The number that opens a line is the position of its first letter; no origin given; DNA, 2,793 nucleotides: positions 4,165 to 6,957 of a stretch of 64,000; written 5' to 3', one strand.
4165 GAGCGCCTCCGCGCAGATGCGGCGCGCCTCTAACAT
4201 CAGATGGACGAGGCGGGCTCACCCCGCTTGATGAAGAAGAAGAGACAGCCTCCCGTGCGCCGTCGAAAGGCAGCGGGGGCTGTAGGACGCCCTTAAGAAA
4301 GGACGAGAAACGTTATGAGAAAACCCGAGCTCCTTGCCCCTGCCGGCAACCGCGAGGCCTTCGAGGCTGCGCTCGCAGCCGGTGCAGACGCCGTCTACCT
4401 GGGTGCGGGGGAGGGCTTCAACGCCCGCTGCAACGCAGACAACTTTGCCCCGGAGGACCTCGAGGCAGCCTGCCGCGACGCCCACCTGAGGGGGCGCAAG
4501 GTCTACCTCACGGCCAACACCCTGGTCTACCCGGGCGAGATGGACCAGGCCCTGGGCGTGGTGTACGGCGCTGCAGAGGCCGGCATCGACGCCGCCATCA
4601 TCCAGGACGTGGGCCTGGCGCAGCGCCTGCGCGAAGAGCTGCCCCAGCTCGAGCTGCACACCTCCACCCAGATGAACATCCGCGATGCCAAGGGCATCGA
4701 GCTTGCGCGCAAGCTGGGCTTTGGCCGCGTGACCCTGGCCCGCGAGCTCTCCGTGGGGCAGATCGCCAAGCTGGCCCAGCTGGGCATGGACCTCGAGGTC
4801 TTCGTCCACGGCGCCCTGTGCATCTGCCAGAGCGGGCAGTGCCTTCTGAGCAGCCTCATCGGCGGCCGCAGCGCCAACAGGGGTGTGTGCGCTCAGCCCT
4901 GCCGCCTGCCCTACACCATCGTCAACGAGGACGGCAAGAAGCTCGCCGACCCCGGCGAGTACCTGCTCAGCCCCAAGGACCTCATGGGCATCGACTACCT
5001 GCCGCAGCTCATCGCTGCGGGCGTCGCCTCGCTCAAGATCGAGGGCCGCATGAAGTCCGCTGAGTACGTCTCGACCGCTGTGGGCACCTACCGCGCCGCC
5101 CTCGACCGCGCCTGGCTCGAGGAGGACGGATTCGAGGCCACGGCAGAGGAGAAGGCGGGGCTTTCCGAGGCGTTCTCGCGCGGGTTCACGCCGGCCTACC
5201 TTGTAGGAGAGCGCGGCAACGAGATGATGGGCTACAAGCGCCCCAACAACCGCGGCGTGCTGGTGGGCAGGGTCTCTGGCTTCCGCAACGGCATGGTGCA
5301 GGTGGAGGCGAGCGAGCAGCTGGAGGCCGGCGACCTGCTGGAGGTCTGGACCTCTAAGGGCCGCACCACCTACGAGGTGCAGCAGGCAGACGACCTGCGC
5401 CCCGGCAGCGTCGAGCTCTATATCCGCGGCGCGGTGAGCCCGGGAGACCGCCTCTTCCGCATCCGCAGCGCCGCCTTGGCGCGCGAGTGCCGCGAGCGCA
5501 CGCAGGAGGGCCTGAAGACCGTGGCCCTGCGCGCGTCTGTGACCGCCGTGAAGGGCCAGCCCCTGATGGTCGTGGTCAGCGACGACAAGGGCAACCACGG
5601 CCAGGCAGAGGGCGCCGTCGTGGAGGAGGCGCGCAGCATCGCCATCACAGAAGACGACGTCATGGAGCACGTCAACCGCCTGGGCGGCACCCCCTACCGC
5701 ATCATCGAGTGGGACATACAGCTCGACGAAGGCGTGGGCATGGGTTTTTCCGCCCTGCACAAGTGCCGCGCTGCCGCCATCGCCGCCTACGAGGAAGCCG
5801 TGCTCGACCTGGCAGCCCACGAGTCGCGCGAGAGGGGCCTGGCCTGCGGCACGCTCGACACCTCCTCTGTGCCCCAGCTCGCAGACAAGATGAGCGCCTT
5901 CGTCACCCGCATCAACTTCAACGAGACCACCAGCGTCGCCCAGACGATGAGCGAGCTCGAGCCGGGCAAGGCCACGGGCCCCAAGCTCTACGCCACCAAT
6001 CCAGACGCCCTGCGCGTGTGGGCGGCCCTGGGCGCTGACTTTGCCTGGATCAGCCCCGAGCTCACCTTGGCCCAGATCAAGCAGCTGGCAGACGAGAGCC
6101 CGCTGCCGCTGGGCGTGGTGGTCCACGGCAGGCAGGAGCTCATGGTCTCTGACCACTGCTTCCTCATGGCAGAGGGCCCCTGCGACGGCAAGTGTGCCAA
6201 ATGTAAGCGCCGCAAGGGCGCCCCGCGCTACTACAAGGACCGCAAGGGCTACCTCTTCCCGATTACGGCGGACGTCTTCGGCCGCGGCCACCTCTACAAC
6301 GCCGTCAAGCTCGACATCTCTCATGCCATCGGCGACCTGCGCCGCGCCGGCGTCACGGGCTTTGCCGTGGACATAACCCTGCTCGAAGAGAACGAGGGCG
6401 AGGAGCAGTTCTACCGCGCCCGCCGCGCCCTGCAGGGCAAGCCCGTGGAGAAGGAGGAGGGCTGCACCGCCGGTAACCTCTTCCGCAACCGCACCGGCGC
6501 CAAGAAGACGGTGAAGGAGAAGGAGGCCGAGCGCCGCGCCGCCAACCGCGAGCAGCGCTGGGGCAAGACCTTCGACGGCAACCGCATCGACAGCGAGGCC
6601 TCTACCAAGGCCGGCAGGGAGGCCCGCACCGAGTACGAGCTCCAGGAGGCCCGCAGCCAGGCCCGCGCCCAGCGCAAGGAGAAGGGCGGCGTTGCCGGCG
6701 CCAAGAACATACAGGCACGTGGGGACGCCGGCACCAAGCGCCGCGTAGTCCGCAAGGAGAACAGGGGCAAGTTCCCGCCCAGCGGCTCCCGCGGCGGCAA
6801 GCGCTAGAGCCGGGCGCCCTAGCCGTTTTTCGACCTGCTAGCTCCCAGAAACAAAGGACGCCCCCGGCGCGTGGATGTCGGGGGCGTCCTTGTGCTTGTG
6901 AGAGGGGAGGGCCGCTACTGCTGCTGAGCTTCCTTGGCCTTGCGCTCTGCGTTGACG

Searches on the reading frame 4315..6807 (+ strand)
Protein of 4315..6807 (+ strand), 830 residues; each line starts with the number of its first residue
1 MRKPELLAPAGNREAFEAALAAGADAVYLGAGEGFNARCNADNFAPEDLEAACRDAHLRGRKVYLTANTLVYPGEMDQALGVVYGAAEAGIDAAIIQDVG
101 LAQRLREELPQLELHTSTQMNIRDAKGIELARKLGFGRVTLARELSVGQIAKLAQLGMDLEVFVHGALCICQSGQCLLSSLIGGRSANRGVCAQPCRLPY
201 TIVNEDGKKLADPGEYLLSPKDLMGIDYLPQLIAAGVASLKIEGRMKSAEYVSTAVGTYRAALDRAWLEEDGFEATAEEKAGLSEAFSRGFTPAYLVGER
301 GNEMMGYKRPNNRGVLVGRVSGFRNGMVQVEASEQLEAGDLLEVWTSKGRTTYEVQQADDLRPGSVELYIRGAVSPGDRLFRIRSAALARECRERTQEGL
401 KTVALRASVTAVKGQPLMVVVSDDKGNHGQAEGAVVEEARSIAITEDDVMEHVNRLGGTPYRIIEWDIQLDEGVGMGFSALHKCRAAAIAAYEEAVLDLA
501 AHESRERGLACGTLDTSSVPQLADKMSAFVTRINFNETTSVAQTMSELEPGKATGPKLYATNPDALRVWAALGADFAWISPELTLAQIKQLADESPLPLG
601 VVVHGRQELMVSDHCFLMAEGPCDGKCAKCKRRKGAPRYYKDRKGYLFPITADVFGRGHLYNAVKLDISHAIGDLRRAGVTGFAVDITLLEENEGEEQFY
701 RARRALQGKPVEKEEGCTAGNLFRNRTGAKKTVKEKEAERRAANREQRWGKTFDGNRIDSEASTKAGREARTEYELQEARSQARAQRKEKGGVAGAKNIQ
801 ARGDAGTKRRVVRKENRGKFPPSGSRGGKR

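Call 78: search_protein_families(library=pfam, proteins=[window:4315-6807:+], max_evalue=0.00001)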
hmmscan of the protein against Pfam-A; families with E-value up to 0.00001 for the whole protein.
window:4315-6807:+ (830 aa): 2 families
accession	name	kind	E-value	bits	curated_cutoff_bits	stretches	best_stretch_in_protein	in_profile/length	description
PF01136.24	Peptidase_U32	-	3.2e-91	305.2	22.4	2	82-300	7-231/233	Peptidase family U32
PF12392.13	DUF3656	-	3.8e-12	47.3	22.1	1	380-496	1-108/109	Collagenase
